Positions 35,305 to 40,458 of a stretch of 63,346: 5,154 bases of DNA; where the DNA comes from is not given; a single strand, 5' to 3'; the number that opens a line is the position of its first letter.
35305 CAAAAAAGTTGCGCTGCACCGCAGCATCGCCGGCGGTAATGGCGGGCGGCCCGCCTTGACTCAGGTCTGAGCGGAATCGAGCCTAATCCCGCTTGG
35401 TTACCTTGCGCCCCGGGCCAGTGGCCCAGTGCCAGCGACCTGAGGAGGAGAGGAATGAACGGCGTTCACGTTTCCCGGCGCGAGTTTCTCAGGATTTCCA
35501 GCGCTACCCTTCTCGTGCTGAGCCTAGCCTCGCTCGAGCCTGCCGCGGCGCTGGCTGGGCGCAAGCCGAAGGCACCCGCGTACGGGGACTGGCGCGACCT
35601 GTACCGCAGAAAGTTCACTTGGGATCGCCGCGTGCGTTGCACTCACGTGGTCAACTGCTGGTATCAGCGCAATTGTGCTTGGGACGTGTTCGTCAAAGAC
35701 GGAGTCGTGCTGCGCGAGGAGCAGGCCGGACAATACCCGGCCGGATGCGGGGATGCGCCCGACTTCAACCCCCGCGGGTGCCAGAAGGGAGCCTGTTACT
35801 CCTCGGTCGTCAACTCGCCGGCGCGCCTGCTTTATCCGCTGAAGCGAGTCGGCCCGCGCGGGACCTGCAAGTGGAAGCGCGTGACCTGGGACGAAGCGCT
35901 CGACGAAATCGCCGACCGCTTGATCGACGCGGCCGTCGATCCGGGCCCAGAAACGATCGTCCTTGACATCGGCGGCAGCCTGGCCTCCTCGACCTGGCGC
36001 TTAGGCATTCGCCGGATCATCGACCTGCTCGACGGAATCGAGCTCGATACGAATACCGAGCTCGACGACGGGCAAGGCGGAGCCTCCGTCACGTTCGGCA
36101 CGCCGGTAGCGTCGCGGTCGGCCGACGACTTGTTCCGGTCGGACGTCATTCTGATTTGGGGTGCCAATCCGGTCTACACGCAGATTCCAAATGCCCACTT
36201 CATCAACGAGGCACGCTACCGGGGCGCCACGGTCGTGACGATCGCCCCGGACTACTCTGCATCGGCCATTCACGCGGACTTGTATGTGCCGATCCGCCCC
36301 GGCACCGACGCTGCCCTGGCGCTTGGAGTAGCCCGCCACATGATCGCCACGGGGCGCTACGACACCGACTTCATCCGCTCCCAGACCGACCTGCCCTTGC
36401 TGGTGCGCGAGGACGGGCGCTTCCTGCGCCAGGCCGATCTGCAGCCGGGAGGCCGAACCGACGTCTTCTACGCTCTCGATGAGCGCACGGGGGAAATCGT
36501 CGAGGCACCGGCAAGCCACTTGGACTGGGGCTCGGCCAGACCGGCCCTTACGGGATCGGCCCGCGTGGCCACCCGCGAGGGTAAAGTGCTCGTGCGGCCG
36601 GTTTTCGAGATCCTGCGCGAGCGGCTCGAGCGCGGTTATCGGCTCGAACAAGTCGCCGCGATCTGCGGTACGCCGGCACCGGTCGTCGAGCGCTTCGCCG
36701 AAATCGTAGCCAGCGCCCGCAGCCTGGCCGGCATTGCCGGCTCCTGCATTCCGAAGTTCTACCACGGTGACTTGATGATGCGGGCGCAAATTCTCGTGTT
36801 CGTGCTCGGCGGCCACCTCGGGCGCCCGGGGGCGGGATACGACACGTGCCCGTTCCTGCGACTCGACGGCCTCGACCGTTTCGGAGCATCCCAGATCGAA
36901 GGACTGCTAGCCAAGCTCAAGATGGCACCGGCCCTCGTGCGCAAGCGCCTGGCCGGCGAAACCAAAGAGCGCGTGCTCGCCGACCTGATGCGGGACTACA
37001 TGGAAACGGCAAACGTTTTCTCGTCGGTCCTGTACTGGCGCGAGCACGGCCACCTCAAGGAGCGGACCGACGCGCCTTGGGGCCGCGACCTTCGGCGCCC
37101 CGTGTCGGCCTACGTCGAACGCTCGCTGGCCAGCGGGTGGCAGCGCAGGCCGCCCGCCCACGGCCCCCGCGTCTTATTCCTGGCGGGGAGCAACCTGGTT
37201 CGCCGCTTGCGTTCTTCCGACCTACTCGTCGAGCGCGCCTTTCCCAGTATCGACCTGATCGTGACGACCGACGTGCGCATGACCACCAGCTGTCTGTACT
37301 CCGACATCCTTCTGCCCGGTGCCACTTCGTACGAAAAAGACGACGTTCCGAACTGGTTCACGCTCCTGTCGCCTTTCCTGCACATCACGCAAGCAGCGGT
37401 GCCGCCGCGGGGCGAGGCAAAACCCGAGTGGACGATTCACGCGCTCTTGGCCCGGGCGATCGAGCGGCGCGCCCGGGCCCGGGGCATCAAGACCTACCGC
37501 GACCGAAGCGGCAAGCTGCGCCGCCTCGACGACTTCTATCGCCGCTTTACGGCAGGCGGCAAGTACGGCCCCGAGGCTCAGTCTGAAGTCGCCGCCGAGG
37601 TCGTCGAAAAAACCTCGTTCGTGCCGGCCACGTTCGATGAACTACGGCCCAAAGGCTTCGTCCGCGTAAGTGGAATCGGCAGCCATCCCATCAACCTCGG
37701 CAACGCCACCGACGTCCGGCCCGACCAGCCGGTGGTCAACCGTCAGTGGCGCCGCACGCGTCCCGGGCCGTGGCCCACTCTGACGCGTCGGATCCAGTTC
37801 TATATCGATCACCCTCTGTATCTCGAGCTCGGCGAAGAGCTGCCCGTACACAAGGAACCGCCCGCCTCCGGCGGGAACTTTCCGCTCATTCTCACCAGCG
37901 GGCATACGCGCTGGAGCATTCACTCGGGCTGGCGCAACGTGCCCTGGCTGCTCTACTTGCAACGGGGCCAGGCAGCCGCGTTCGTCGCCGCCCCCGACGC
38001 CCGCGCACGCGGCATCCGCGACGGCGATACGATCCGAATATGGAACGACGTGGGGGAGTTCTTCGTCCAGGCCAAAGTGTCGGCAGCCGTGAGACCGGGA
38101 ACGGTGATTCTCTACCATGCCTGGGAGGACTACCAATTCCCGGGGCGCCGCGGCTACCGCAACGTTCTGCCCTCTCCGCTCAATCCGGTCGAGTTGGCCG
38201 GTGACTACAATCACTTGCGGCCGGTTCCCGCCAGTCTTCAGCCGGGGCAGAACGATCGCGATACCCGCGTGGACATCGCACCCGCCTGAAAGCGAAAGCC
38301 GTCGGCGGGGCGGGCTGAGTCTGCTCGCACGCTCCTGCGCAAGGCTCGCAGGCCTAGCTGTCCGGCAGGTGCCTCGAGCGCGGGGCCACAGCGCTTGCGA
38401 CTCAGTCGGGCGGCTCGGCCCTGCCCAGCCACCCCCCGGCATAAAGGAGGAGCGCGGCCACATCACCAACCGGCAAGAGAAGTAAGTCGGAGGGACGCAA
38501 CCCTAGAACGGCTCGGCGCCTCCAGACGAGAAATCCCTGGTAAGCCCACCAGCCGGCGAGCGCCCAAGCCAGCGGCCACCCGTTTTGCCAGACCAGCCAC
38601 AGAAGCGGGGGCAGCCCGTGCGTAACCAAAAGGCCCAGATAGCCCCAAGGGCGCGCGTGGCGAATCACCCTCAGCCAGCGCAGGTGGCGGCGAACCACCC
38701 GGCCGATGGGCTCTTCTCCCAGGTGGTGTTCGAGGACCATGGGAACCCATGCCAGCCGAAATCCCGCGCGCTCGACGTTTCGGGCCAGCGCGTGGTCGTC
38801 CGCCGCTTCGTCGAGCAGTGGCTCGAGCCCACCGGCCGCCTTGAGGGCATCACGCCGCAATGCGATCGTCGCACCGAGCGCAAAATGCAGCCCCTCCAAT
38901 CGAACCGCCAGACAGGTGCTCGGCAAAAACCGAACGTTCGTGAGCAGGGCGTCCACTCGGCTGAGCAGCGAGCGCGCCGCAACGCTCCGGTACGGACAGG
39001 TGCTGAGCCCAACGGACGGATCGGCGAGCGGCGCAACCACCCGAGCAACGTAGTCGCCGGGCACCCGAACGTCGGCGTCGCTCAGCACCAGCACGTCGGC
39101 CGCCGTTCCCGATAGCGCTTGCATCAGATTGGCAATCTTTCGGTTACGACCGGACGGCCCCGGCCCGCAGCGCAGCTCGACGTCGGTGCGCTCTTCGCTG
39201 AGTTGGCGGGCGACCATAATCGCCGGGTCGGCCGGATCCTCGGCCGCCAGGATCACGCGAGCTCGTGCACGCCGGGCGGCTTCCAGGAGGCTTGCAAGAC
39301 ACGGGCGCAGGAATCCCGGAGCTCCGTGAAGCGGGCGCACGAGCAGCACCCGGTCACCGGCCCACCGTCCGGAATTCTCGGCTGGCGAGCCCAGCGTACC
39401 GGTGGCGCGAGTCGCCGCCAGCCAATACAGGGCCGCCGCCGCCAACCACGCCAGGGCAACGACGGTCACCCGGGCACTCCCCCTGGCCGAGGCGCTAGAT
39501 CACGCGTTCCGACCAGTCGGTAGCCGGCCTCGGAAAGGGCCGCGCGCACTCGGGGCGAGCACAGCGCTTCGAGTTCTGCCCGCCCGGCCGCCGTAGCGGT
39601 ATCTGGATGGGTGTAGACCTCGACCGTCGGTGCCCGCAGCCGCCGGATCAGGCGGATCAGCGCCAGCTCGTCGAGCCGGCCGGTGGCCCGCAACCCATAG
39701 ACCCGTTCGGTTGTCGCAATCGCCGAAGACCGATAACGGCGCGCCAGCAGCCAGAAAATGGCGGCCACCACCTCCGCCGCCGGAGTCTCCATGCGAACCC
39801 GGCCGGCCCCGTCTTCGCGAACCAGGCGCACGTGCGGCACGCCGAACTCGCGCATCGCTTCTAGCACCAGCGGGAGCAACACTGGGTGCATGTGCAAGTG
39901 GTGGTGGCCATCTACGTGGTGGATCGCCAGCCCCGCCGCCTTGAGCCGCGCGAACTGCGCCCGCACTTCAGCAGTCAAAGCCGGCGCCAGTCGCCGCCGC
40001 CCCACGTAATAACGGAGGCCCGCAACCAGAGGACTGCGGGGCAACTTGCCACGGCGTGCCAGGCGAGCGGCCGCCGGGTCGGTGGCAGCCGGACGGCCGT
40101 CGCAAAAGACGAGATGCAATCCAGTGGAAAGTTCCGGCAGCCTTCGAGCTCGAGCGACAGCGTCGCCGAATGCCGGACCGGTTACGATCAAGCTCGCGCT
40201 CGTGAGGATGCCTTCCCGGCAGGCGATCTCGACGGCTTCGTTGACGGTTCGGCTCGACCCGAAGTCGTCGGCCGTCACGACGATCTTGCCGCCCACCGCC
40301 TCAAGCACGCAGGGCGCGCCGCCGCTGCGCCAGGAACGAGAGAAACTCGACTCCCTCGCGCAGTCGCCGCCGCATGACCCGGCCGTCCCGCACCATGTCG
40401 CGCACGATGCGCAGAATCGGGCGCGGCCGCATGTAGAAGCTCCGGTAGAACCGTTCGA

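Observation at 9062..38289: Seven paralogous EbdA/NarG-like molybdoenzyme alpha subunits share two beta, one gamma and one chaperone gene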

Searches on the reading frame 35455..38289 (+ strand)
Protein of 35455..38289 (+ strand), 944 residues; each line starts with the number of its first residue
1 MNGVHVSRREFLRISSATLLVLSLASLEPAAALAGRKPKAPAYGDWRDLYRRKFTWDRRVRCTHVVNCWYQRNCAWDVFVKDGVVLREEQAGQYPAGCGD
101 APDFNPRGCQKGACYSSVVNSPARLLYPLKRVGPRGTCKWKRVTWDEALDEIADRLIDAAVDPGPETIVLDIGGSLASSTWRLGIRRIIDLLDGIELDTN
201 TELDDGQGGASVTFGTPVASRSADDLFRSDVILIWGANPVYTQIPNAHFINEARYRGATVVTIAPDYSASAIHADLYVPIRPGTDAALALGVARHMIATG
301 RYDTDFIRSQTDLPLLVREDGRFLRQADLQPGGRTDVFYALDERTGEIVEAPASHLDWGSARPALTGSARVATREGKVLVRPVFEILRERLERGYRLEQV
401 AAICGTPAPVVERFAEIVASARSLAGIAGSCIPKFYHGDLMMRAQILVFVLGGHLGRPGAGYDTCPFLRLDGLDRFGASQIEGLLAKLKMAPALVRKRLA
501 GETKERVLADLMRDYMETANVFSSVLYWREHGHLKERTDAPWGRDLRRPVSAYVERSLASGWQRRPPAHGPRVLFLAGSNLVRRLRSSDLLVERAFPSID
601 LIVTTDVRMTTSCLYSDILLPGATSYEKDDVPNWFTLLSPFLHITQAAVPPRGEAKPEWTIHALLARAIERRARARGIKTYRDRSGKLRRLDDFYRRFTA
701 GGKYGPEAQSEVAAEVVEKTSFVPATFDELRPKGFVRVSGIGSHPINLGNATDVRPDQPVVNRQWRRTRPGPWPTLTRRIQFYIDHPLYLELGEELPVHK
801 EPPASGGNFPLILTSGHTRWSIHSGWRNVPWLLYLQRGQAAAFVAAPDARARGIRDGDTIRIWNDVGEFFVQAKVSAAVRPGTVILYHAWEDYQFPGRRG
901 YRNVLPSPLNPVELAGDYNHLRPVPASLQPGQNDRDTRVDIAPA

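Call 3: search_protein_families(library=pfam, proteins=[window:35455-38289:+])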
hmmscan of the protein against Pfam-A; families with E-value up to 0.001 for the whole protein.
window:35455-38289:+ (944 aa): 2 families
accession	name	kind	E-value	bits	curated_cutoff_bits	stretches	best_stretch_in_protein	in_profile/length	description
PF00384.28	Molybdopterin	-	2.1e-40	139.3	24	1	124-666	1-351/353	Molybdopterin oxidoreductase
PF01568.27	Molydop_binding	-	3e-19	69.5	26.8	1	811-912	1-100/110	Molydopterin dinucleotide binding domain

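Call 18: search_protein_families(library=ncbifam, proteins=[window:35455-38289:+], max_evalue=0.00001)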
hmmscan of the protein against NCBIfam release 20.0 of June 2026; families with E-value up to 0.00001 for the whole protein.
window:35455-38289:+ (944 aa): 24 families
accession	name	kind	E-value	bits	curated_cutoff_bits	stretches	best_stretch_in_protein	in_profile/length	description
TIGR03479.1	DMSO_red_II_alp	subfamily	2.7e-253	843.1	984.75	1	8-941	1-912/913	molybdopterin-dependent oxidoreductase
NF042978.1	EthbenzDh_ebdA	equivalog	3.4e-173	577.8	2000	1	7-941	20-974/977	ethylbenzene dehydrogenase subunit alpha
TIGR01580.1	narG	equivalog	2e-75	254.3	1084.15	4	135-319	152-342/1235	nitrate reductase subunit alpha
TIGR02166.1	dmsA_ynfE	subfamily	7.1e-63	212.9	777.7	3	6-308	1-296/794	DMSO/selenate family reductase complex A subunit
TIGR01591.1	Fdh-alpha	equivalog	1.7e-47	161.9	666.25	2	73-311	9-238/672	formate dehydrogenase subunit alpha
NF041885.1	selenate_YnfE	exception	4.8e-43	147.1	1675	2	6-307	3-302/805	selenate/tellurate reductase subunit YnfE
NF012032.0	PRK15488.1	equivalog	5.7e-41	140.3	694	2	97-309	71-279/759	thiosulfate reductase PhsA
NF011566.1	PRK14990.1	exception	8.8e-39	133.1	1600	2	74-307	71-315/814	dimethylsulfoxide reductase subunit A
NF041884.1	selenate_YnfF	exception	4e-38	130.8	1650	2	6-307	1-295/798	selenate/tellurate reductase subunit YnfF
TIGR00509.1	bisC_fam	subfamily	3.8e-34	118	1017.55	3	786-895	606-713/772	molybdopterin guanine dinucleotide-containing S/N-oxide reductase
TIGR01553.1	formate-DH-alph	equivalog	1.9e-30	105.4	814.2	1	6-461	2-439/1009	formate dehydrogenase-N subunit alpha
NF047855.1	AssmNtatRedNasC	equivalog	1.4e-28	99.6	1100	1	93-312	46-264/708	assimilatory nitrate reductase catalytic subunit NasC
NF041513.1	formate_DH_Act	exception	1e-26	93.1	1400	1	209-462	193-469/1067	formate dehydrogenase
NF011682.0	PRK15102.1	equivalog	3.8e-25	88.1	909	2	785-890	660-764/829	trimethylamine-N-oxide reductase TorA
TIGR02164.1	torA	equivalog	1.1e-23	83.4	1465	2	785-890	656-760/824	trimethylamine-N-oxide reductase TorA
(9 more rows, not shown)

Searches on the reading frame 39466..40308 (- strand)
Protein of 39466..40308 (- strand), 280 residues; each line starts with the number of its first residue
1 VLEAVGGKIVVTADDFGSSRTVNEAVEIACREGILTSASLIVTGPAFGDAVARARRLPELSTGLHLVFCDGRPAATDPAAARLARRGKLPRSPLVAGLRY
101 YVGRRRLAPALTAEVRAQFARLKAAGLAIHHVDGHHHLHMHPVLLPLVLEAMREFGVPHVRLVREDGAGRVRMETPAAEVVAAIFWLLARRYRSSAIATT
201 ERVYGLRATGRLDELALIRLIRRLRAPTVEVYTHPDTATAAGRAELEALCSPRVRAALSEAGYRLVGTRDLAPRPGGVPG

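Call 11: search_protein_families(library=pfam, proteins=[window:39466-40308:-], max_evalue=0.0001)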
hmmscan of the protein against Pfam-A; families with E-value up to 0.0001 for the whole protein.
window:39466-40308:- (280 aa): 1 family
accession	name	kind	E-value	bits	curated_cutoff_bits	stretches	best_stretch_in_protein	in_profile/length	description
PF04794.17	YdjC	-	1.1e-57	196.3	29.7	1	8-259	1-265/266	YdjC-like protein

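Call 58: search_protein_families(library=ncbifam, proteins=[window:39466-40308:-], max_evalue=1e-20)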
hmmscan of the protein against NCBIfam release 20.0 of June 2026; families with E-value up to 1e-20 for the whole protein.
window:39466-40308:- (280 aa): 2 families
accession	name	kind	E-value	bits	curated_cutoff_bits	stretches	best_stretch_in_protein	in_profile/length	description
TIGR03473.1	HpnK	hypoth_equivalog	5.5e-69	232.5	232.6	1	8-271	3-281/283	hopanoid biosynthesis-associated protein HpnK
NF002559.0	PRK02134.1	equivalog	6.5e-28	97.9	227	1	8-168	4-157/249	chitin disaccharide deacetylase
